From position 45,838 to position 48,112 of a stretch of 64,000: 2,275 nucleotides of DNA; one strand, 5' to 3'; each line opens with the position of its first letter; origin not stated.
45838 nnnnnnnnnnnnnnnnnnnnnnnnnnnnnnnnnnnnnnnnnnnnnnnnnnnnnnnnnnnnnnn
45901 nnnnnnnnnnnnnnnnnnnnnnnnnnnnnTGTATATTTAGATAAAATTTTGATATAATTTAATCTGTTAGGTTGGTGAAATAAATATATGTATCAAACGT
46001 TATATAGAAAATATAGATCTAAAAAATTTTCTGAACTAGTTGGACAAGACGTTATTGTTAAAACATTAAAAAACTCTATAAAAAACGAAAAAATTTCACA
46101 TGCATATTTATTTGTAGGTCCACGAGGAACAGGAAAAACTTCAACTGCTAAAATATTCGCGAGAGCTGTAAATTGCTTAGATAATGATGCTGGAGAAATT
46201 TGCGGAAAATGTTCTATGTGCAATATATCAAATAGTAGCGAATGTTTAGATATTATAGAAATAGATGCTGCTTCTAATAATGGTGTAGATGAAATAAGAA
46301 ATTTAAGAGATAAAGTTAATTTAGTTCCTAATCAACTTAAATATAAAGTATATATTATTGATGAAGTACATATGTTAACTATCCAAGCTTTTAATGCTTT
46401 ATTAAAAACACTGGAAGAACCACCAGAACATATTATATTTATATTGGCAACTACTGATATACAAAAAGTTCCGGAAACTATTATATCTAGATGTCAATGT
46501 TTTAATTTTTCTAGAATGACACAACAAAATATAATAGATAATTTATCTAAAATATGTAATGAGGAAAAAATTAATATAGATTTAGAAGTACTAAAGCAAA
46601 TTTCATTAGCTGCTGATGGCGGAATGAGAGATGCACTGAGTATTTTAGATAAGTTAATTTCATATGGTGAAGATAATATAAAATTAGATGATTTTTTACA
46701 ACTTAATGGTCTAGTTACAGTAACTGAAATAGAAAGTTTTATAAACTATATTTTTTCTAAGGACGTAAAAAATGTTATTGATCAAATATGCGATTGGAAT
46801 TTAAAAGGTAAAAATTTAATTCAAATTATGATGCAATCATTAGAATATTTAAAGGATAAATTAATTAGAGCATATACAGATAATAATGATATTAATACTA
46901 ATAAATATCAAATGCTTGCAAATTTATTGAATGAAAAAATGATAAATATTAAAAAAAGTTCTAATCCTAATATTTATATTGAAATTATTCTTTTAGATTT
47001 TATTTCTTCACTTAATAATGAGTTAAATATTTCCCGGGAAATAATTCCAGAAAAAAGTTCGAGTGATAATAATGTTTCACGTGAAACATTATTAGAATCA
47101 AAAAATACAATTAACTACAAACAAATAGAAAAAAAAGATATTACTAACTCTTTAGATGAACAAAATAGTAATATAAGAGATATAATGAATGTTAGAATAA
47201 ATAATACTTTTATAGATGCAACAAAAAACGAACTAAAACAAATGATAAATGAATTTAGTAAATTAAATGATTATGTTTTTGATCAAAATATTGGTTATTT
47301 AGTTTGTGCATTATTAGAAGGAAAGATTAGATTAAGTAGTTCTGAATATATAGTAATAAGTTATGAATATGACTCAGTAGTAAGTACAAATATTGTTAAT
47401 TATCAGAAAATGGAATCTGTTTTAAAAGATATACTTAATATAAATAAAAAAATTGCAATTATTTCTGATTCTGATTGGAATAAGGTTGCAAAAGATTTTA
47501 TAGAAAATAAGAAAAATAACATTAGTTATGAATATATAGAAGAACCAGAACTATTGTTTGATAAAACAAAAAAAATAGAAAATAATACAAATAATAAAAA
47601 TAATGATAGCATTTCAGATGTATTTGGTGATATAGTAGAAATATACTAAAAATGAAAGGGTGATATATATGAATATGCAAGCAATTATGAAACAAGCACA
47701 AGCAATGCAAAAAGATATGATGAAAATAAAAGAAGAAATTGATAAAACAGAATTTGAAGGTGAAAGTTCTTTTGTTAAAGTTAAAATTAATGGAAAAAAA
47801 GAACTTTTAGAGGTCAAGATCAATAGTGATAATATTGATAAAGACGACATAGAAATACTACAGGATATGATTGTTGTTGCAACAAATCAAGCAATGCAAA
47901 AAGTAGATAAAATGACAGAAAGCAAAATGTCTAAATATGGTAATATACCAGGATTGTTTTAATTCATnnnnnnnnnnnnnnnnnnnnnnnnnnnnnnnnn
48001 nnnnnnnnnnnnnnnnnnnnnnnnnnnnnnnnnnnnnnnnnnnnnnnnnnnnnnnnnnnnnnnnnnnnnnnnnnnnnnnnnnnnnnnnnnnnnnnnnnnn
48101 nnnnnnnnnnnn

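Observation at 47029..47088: The same NBS+parS module is written in-frame into the dnaX coding sequence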

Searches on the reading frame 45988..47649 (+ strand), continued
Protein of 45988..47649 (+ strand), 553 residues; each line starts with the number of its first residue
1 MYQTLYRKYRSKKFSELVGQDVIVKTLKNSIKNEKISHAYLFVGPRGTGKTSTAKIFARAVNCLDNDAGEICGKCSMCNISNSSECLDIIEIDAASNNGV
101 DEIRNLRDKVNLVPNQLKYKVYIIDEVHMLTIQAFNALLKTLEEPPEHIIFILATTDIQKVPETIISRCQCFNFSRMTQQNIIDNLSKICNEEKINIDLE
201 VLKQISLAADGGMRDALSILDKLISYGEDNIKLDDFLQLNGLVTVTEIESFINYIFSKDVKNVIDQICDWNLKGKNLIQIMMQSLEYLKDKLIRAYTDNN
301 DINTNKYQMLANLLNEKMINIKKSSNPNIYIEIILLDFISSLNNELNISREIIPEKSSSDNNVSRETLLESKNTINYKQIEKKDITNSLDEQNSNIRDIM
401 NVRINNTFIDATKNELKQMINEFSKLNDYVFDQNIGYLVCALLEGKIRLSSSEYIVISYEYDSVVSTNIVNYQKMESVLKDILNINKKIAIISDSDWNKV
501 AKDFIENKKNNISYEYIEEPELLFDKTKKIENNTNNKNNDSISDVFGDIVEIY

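Call 25: find_encoding_contigs(protein=P0095, flank=3500, max_places=1)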
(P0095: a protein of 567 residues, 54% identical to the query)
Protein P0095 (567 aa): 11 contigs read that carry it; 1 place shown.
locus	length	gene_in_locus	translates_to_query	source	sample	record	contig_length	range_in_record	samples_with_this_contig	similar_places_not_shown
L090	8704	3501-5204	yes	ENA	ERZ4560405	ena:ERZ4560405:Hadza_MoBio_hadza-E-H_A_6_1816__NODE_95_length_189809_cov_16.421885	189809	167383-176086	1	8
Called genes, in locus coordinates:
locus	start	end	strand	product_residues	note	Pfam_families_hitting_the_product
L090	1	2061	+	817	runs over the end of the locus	PF00521:DNA_topoisoIV, PF03989:DNA_gyraseA_C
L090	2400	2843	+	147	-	PF00383:dCMP_cyt_deam_1, PF14437:MafB19-deam, PF14439:Bd3614-deam (weak)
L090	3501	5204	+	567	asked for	PF13177:DNA_pol3_delta2, PF00004:AAA, PF21960:RCF1-5-like_lid (weak), PF22608:DNAX_ATPase_lid (weak)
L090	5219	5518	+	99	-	PF02575:YbaB_DNA_bd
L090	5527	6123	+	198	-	PF21176:RecR_HhH, PF02132:RecR_ZnF (weak), PF01751:Toprim (weak), PF13662:Toprim_4, PF21175:RecR_C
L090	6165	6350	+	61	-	PF07441:BofA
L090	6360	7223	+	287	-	PF13177:DNA_pol3_delta2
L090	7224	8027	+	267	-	PF04468:PSP1, PF28472:PSP1_3rd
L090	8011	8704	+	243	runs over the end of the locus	PF05175:MTS, PF05971:Methyltransf_10 (weak), PF13847:Methyltransf_31, PF08241:Methyltransf_11 (faint), PF13649:Methyltransf_25 (weak)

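Call 26: find_encoding_contigs(protein=P0100, flank=3500, max_places=1)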
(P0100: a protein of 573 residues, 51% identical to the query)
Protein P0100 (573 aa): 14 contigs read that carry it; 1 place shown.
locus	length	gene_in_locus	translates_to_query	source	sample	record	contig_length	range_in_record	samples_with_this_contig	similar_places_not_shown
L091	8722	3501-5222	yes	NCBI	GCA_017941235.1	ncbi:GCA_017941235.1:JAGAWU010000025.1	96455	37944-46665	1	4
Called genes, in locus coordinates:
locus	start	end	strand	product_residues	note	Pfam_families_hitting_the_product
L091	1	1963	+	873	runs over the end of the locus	PF00521:DNA_topoisoIV, PF03989:DNA_gyraseA_C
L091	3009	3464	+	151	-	PF00383:dCMP_cyt_deam_1, PF14437:MafB19-deam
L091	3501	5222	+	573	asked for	PF05496:RuvB_N (faint), PF13177:DNA_pol3_delta2, PF00004:AAA, PF21960:RCF1-5-like_lid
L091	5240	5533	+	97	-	PF02575:YbaB_DNA_bd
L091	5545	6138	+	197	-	PF21176:RecR_HhH, PF02132:RecR_ZnF (weak), PF13662:Toprim_4, PF21175:RecR_C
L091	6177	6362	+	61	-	PF07441:BofA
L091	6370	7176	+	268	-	PF13177:DNA_pol3_delta2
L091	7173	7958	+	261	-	PF04468:PSP1, PF28472:PSP1_3rd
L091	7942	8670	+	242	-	PF05175:MTS, PF01170:UPF0020, PF06325:PrmA (weak), PF13847:Methyltransf_31, PF13649:Methyltransf_25 (weak), PF07669:Eco57I (faint)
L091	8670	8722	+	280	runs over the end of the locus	PF00590:TP_methylase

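Call 42: list_cluster_members(proteins=[P0001, P0002, P0010, P0028, P0043, P0095, P0100, P0104, P0111, P0103])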
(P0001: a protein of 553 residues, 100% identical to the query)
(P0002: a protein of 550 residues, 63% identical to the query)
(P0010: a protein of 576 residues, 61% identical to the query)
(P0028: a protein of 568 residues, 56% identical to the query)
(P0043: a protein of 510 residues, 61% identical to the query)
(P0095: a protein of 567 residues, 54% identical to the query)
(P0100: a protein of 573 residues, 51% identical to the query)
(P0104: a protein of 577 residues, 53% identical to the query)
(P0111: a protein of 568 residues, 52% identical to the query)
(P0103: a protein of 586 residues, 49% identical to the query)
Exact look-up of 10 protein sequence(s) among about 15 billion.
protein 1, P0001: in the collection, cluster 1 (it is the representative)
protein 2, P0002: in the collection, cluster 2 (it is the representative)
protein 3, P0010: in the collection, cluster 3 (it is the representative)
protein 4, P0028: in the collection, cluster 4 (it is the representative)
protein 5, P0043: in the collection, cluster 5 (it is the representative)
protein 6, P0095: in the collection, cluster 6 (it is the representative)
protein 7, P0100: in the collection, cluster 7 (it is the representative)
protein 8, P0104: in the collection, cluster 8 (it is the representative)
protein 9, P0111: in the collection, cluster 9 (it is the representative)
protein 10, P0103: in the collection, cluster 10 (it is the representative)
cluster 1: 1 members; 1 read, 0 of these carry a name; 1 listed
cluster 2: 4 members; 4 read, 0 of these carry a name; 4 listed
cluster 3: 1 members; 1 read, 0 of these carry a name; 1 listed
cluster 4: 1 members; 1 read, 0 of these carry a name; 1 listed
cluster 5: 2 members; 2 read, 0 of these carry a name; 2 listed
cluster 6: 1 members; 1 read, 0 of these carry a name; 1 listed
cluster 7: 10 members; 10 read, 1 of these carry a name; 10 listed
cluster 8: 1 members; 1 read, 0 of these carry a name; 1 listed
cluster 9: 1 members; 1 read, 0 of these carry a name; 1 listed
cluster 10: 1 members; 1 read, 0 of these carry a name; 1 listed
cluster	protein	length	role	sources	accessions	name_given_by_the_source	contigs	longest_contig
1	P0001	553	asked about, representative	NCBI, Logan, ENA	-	-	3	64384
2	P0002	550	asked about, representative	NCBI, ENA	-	-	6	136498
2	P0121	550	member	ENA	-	-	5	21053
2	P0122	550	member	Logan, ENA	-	-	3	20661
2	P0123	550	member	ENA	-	-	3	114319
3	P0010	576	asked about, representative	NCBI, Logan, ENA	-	-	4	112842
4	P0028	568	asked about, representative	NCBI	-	-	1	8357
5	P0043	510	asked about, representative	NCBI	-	-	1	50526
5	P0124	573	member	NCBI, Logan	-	-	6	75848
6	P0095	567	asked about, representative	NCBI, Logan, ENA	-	-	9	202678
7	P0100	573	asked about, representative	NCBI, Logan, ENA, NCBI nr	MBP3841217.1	MAG: DNA polymerase III subunit gamma/tau [Bacilli bacterium] | DNA polymerase III subunit gamma/tau [Bacilli bacterium]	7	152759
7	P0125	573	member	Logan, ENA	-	-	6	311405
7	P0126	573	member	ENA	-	-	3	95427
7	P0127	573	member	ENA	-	-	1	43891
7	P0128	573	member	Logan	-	-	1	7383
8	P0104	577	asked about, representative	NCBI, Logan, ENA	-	-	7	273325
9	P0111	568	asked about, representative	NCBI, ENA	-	-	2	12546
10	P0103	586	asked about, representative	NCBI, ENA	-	-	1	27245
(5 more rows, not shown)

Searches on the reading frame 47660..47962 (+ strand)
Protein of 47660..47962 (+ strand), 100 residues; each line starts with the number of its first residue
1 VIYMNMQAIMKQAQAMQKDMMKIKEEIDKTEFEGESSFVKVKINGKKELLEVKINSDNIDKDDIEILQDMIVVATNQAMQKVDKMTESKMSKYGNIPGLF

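Call 8: search_protein_families(library=ncbifam, proteins=[window:47660-47962:+])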
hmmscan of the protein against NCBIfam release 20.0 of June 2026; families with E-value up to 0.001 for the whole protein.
window:47660-47962:+ (100 aa): 2 families
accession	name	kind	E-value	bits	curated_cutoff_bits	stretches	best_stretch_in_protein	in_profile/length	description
TIGR00103.1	DNA_YbaB_EbfC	equivalog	1.4e-21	76.5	49.45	1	5-99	7-104/104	YbaB/EbfC family nucleoid-associated protein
NF011218.0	PRK14625.1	equivalog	1.7e-12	47.6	151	1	5-91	3-91/109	hypothetical protein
